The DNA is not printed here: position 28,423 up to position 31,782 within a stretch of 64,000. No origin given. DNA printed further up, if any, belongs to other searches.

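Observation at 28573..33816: A 1747-aa secreted GH57/GH119-like enzyme with six PKD repeats and a sorting tail: candidate cell-surface starch-processing machine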

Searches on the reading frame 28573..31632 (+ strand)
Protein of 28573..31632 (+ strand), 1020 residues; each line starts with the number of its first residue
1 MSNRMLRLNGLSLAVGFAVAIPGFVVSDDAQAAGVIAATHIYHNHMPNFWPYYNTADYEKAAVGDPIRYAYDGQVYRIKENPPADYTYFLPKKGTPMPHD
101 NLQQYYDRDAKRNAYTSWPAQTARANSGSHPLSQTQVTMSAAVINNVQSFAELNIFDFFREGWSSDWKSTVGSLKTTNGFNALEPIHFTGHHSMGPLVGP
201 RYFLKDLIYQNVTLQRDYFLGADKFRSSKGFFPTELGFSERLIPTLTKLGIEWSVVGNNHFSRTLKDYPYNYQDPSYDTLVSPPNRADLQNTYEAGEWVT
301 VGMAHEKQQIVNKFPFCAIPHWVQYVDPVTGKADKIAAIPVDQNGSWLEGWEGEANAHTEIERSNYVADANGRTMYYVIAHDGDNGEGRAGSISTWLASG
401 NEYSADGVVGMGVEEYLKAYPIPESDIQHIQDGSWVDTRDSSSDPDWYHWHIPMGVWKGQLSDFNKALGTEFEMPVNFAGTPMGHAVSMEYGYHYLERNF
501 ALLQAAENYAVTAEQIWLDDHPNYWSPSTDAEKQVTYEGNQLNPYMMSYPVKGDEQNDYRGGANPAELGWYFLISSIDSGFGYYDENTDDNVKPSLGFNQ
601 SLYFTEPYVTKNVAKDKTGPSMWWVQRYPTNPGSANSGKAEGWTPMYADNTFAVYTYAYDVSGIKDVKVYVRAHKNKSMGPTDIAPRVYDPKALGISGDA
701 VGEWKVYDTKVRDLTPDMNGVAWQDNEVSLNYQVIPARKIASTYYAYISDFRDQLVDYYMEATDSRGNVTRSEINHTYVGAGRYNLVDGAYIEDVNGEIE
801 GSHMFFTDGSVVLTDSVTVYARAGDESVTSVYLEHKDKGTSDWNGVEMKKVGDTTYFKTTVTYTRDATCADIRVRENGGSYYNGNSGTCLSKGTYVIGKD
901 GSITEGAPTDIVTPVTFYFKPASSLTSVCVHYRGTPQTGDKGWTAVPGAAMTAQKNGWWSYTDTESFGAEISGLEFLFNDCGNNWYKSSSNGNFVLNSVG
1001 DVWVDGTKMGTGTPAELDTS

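Call 6: search_solved_structures(query=window:28573-31632:+, max_evalue=10, show_alignments=3)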
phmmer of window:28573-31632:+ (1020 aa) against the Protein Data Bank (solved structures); distinct sequences matched with E-value up to 10: 1.
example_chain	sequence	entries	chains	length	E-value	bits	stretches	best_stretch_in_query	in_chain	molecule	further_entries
8cjz_B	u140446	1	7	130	0.6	11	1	874-930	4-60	Capsid Decoration Protein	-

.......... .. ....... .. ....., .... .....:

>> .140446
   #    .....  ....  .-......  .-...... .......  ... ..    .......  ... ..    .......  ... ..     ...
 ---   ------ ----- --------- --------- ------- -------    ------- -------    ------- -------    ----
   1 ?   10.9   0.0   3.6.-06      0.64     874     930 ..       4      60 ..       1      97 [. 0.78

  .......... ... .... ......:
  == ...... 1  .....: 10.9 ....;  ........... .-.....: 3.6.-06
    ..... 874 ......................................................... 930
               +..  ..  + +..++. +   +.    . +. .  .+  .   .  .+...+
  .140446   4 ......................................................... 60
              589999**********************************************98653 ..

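Call 10: find_homologous_proteins(query=window:28573-31632:+, max_evalue=0.001)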
Query window:28573-31632:+ (1020 aa): 307 proteins with E <= 0.001 among 7349 candidates; the best 120 are listed.
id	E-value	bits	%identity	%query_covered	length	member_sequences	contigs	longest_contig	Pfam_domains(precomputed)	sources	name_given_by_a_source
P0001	0.0e+0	2358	97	100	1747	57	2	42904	PF21027.4,PF22352.3,PF00801.27,PF06832.19,PF18911.7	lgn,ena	-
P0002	0.0e+0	2010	83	100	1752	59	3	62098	PF21027.4,PF22352.3,PF16820.12,PF00801.27,PF06832.19,PF18911.7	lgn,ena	-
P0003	0.0e+0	1923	80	100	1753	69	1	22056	PF21027.4,PF22352.3,PF00801.27,PF13927.13,PF06832.19,PF18911.7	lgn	-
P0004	0.0e+0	1848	77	100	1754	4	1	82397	PF21027.4,PF22352.3,PF00801.27,PF17963.8,PF13927.13,PF06832.19,PF18911.7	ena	-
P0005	0.0e+0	1797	76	97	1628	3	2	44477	PF21027.4,PF22352.3,PF16820.12,PF00801.27,PF17963.8,PF06832.19,PF18911.7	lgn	-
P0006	0.0e+0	1793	74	100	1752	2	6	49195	PF21027.4,PF22352.3,PF00801.27,PF03423.19,PF06832.19,PF18911.7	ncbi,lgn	-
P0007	0.0e+0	1778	75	99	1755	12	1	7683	PF21027.4,PF22352.3,PF00801.27,PF17963.8,PF03423.19,PF06832.19,PF02010.22,PF18911.7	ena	-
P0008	0.0e+0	1756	74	99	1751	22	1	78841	PF21027.4,PF22352.3,PF00801.27,PF17963.8,PF03423.19,PF06832.19,PF18911.7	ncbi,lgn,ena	-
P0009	0.0e+0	1746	74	99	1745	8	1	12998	PF21027.4,PF22352.3,PF00801.27,PF17963.8,PF03423.19,PF06832.19,PF02010.22,PF18911.7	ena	-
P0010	0.0e+0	1700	72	98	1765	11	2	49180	PF21027.4,PF22352.3,PF00801.27,PF06832.19,PF18911.7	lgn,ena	-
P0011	0.0e+0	1672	71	99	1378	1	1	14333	PF00801.27,PF18911.7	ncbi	ncbi:MAG: PKD domain-containing protein [Succinivibrionaceae bacterium]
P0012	0.0e+0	1671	71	99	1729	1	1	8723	PF21027.4,PF13895.13,PF22352.3,PF16820.12,PF00801.27,PF06832.19,PF18911.7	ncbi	-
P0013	0.0e+0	1664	70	99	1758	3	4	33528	PF21027.4,PF22352.3,PF16820.12,PF00801.27,PF17963.8,PF03423.19,PF02010.22,PF18911.7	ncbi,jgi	jgi:PKD repeat protein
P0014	0.0e+0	1650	70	99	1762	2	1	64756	PF21027.4,PF22352.3,PF00801.27,PF17963.8,PF03423.19,PF18911.7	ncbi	-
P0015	0.0e+0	1646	69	99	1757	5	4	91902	PF21027.4,PF22352.3,PF00801.27,PF17963.8,PF03423.19,PF02010.22,PF18911.7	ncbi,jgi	jgi:PKD repeat protein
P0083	0.0e+0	1065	52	93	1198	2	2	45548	PF22058.3,PF03423.19,PF18370.8,PF00686.26,PF00041.28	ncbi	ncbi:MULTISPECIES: carbohydrate binding domain-containing protein [Paenibacillus]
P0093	0.0e+0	1057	58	78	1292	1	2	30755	PF03423.19,PF18370.8,PF00686.26,PF00041.28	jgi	jgi:chitodextrinase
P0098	0.0e+0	1054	59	76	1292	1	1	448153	PF03423.19,PF25788.3,PF18370.8,PF00686.26,PF00041.28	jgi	jgi:chitodextrinase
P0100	0.0e+0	1053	58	77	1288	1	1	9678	PF03423.19,PF18370.8,PF00686.26,PF00041.28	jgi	jgi:chitodextrinase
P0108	0.0e+0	1049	58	78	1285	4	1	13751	PF03423.19,PF25788.3,PF18370.8,PF00041.28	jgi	-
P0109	0.0e+0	1049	56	81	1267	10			PF17957.8,PF03423.19,PF25788.3,PF18370.8,PF00686.26,PF00041.28,PF19077.7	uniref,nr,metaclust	uniref:Alpha-amylase n=1 Tax=Cystobacter sp. Cbv34 TaxID=1679164 RepID=A0A0H4NYZ6_9BACT|nr:alpha-amy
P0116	0.0e+0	1048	59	76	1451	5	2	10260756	PF03423.19,PF25788.3,PF18370.8,PF00686.26,PF00041.28,PF19077.7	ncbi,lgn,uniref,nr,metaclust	ncbi:carbohydrate binding domain-containing protein [Stigmatella aurantiaca]|uniref:Alpha-amylase n=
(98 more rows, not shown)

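Call 25: find_related_loci(query=window:28573-31632:+, collection=genome_contigs, flank=10000)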
Query window:28573-31632:+ (1020 aa) in genome_contigs; peptide patterns used: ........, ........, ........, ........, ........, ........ (x = any residue, [..] = any of these).
205 stretches matched a pattern; 201 encode a relative of the query (tblastn E <= 1e-3); the best 80 are kept; 80 distinct loci.
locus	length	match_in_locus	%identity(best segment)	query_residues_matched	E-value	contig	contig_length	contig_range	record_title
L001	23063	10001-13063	83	1-1019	0e+0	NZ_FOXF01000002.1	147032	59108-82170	Ruminobacter amylophilus strain DSM 1361, whole genome shotgun sequence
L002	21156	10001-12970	76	32-1017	0e+0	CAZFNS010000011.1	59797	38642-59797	MAG TPA_asm: uncultured Enterobacterales bacterium isolate SRP314395_co1_245 genome assembly, contig: NODE_294_length_59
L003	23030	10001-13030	73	11-1019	0e+0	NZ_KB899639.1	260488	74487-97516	Succinimonas amylolytica DSM 2873 F557DRAFT_scaffold00004.4, whole genome shotgun sequence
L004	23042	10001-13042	73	6-1019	0e+0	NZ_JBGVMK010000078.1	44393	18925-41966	MAG: Succinimonas sp. isolate fecal_MAG_26 fecal_MAG_26_contig_0089, whole genome shotgun sequence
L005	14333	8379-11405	71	6-1016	0e+0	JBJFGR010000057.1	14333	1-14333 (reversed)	MAG: Succinivibrionaceae bacterium isolate PUUB56_bin.028 NODE_2489_length_14333_cov_8.181818, whole genome shotgun sequ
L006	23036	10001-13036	70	3-1012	0e+0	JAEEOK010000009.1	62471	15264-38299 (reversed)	MAG: Succinivibrionaceae bacterium isolate Tb.RUG.285 NODE_526406_length_62471_cov_2.906631, whole genome shotgun sequen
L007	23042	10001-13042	74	6-1020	0e+0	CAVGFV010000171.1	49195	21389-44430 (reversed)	Succinimonas sp. isolate H07627-L1_cleanbin_000002 genome assembly, contig: Spades_H07627-L1_contig_356, whole genome sh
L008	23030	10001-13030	71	3-1014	0e+0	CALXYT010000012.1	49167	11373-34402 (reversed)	MAG: uncultured Succinivibrionaceae bacterium isolate BRZ_RV__bin21 genome assembly, contig: BRZ_RV__NODE_585_length_491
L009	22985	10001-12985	64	12-1009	0e+0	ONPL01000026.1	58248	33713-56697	uncultured proteobacterium isolate RUG520 genome assembly, contig: scaffold_864, whole genome shotgun sequence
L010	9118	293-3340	64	6-1020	0e+0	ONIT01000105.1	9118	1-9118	uncultured proteobacterium isolate RUG347 genome assembly, contig: scaffold_5743, whole genome shotgun sequence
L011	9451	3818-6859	62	3-1017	0e+0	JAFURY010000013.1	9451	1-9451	MAG: Succinivibrionaceae bacterium isolate RGIG4771 Roe_deer_Reticulum-2__c193, whole genome shotgun sequence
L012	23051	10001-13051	62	2-1018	0e+0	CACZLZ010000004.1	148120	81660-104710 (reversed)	MAG: uncultured Aeromonadales bacterium isolate RUG12740 genome assembly, contig: RUG12740_asm_4, whole genome shotgun s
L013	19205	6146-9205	98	1-1020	0e+0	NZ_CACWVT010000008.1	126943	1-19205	MAG: uncultured Ruminobacter sp. isolate RUG10948, whole genome shotgun sequence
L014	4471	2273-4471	80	5-735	0e+0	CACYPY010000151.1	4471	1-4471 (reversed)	MAG: uncultured Ruminobacter sp. isolate RUG12170 genome assembly, contig: RUG12170_asm_151, whole genome shotgun sequen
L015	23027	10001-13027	64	1-1010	0e+0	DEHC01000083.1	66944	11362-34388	MAG TPA_asm: Gammaproteobacteria bacterium UBA2810 UBA2810_contig_403, whole genome shotgun sequence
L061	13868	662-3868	57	32-1020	0e+0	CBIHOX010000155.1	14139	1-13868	MAG TPA_asm: uncultured Pseudoduganella sp. isolate SRR18156199_binner23_Refined_8 genome assembly, contig: ERZ27336861.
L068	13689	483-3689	54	32-1020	0e+0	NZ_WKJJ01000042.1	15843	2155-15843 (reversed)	Pseudoduganella rivuli strain FT92W NODE_42_length_15843_cov_20.559430_42, whole genome shotgun sequence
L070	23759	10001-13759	57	36-1020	0e+0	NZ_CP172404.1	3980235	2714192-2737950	Niveibacterium terrae strain 24SJ04S-2 chromosome, complete genome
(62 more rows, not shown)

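Call 85: list_cluster_members(proteins=[P0100, P0093, P0098, P0108, P0083, P0109, P0116])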
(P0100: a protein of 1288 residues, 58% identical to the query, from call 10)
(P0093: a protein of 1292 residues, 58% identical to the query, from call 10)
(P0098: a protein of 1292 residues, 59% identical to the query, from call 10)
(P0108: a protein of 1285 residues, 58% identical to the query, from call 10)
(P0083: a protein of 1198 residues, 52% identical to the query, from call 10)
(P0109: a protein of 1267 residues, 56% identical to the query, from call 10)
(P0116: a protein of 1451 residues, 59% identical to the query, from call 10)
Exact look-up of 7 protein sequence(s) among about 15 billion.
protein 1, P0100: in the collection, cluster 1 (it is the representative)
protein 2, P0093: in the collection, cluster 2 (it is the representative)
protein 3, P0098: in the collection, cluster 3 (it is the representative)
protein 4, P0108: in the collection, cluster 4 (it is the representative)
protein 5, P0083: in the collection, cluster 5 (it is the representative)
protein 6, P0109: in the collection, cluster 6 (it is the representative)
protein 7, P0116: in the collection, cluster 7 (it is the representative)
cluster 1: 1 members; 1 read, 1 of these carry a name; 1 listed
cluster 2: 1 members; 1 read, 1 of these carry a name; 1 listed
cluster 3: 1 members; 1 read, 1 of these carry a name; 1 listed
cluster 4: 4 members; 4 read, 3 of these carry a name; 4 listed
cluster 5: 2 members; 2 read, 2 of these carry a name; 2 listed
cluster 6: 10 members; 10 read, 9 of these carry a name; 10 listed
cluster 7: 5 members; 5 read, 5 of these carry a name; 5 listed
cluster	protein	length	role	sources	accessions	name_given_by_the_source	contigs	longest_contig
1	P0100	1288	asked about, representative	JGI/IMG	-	chitodextrinase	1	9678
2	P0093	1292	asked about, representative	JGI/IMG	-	chitodextrinase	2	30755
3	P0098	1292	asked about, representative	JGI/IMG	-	chitodextrinase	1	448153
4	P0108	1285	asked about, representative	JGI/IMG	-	-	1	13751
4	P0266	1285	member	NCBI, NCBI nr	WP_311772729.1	carbohydrate binding domain-containing protein [Cohnella xylanilytica]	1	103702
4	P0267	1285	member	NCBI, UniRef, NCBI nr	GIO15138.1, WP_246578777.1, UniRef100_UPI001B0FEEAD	hypothetical protein J19TS2_46930 [Cohnella xylanilytica] | carbohydrate binding domain-containing protein n=1 Tax=Cohnella xylanilytica TaxID=557555 ... | carbohydrate binding domain-containing protein [Cohnella xylanilytica]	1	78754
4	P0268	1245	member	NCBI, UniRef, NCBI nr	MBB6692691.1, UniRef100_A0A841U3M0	fibronectin type III domain-containing protein [Cohnella xylanilytica] | Fibronectin type III domain-containing protein n=2 Tax=Cohnella xylanilytica TaxID=557555 ...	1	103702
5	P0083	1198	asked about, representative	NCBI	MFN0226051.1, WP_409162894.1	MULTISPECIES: carbohydrate binding domain-containing protein [Paenibacillus]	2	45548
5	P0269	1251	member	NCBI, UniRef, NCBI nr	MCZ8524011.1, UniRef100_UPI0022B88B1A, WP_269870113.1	fibronectin type III domain-containing protein [Paenibacillus mucilaginosus] | carbohydrate binding domain-containing protein n=2 Tax=Paenibacillus TaxID=44249 ... | carbohydrate binding domain-containing protein [Paenibacillus caseinilyticus]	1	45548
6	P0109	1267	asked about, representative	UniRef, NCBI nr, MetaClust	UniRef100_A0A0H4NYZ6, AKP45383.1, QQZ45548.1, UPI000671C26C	Alpha-amylase n=1 Tax=Cystobacter sp. Cbv34 TaxID=1679164 RepID=A0A0H4NYZ6_9BACT | alpha-amylase [Cystobacter sp. Cbv34] | status=active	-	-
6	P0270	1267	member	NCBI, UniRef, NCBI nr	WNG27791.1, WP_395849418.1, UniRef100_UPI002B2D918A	alpha-amylase [Cystobacter fuscus] | carbohydrate-binding module family 20 domain-containing protein n=1 Tax=Cystobacter ...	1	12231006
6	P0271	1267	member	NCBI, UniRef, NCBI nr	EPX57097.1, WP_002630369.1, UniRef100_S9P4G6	Chitinase [Cystobacter fuscus DSM 2262] | Chitinase n=1 Tax=Cystobacter fuscus (strain ATCC 25194 / DSM 2262 / NBRC 100088 / M29) ... | carbohydrate-binding module family 20 domain-containing protein [Cystobacter fuscus]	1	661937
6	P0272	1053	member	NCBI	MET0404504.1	MAG: carbohydrate binding domain-containing protein, partial [Cystobacter sp.]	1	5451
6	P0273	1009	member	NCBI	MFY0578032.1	carbohydrate binding domain-containing protein [Cystobacter fuscus]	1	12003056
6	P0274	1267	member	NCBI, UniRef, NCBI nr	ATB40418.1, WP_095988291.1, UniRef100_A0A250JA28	chitinase [Cystobacter fuscus] | Chitinase n=1 Tax=Cystobacter fuscus TaxID=43 RepID=A0A250JA28_9BACT | carbohydrate-binding module family 20 domain-containing protein [Cystobacter fuscus]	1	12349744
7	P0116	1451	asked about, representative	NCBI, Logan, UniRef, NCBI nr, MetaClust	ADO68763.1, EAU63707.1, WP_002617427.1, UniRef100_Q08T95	carbohydrate binding domain-containing protein [Stigmatella aurantiaca] | Alpha-amylase n=1 Tax=Stigmatella aurantiaca (strain DW4/3-1) TaxID=378806 ... | status=active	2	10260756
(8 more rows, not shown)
